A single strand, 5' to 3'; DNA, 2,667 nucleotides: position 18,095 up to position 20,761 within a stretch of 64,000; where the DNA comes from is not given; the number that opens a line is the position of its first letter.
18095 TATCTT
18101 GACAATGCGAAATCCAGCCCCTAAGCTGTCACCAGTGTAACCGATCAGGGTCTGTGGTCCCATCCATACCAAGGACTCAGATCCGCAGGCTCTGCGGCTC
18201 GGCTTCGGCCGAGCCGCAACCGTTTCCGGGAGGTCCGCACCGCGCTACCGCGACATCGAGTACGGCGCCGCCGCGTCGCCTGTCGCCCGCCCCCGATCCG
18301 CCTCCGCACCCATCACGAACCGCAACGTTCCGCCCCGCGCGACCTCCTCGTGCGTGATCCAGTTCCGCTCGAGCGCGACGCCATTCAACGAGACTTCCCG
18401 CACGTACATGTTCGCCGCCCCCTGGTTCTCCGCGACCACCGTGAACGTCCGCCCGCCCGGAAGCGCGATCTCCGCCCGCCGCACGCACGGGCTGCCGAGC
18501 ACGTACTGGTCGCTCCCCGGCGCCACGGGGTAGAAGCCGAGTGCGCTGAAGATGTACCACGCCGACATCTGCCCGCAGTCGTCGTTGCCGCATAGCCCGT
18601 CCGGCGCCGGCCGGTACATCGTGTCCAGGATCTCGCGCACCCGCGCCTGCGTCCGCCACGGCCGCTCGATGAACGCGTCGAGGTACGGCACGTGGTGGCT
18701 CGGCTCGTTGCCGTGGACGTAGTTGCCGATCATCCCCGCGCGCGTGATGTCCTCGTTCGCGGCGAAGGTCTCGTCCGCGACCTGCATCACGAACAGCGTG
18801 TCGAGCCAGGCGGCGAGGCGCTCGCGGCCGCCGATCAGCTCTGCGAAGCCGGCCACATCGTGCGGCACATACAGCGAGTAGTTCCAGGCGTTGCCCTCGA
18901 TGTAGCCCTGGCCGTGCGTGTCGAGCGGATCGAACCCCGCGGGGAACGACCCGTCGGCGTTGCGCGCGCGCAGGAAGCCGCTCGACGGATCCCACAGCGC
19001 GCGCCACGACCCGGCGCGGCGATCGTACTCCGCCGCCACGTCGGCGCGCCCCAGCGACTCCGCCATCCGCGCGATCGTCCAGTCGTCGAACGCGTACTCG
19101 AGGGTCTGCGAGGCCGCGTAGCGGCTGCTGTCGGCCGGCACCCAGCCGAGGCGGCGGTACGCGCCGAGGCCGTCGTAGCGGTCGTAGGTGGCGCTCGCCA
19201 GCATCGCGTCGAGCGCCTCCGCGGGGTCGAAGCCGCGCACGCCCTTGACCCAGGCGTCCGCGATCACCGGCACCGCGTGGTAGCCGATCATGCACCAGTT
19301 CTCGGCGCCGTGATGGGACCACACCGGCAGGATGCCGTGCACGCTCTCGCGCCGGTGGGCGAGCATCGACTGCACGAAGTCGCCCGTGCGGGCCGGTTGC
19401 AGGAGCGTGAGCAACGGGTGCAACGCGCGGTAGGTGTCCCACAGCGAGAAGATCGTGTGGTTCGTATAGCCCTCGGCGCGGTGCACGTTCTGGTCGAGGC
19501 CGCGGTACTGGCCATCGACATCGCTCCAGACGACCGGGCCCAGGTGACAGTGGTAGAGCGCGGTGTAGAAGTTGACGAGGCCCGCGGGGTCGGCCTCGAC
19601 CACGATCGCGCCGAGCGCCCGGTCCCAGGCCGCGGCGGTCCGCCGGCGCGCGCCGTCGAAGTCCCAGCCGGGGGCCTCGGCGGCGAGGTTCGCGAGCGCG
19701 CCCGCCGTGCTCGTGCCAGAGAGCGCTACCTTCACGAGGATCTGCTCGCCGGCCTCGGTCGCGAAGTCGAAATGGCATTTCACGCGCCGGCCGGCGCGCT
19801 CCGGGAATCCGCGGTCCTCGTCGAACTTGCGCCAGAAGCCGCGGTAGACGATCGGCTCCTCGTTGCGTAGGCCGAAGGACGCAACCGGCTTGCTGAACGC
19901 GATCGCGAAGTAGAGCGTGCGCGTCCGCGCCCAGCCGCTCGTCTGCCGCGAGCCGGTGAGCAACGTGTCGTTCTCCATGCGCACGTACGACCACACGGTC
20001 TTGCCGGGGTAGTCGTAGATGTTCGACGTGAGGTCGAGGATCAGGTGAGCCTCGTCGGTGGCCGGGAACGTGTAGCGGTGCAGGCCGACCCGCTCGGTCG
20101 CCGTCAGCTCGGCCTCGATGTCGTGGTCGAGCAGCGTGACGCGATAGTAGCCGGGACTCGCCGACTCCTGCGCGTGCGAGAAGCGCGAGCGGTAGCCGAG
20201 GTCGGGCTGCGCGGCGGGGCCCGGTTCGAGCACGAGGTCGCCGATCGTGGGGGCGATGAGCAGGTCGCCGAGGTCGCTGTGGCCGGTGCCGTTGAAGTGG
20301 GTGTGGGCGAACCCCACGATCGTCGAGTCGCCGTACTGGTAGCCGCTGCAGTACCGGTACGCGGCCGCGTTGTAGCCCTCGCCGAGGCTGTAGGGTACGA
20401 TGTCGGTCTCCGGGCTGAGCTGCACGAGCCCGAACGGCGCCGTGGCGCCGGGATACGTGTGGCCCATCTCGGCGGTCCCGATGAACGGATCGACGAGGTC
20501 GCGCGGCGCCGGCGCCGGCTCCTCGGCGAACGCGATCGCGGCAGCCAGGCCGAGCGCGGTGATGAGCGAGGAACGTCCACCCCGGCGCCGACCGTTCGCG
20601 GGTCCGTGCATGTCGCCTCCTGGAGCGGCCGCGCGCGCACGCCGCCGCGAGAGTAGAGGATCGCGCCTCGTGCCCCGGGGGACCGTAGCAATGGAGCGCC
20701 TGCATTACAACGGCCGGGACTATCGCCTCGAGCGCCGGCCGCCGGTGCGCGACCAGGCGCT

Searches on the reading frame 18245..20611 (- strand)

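Call 10: search_protein_families(library=pfam, proteins=[window:18245-20611:-])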
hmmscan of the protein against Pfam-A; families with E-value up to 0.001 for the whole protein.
window:18245-20611:- (788 aa): 2 families
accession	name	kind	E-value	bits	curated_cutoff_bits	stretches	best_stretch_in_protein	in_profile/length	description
PF07971.18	Glyco_hydro_92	-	3.1e-172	574.2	24.6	1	305-768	2-463/464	Glycosyl hydrolase family 92 catalytic domain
PF17678.7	Glyco_hydro_92N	-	4.8e-74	249.6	34.5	1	39-298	1-236/236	Glycosyl hydrolase family 92 N-terminal domain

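Call 11: search_protein_families(library=ncbifam, proteins=[window:18245-20611:-])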
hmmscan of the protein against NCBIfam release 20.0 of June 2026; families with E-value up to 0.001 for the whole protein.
window:18245-20611:- (788 aa): 2 families
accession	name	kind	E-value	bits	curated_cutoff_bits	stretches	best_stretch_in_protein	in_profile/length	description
TIGR01180.1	aman2_put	subfamily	2.1e-198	660.9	249.55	1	35-769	35-745/749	GH92 family glycosyl hydrolase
NF035929.1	lectin_1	subfamily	8.9e-137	457.7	800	1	34-786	5-748/886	lectin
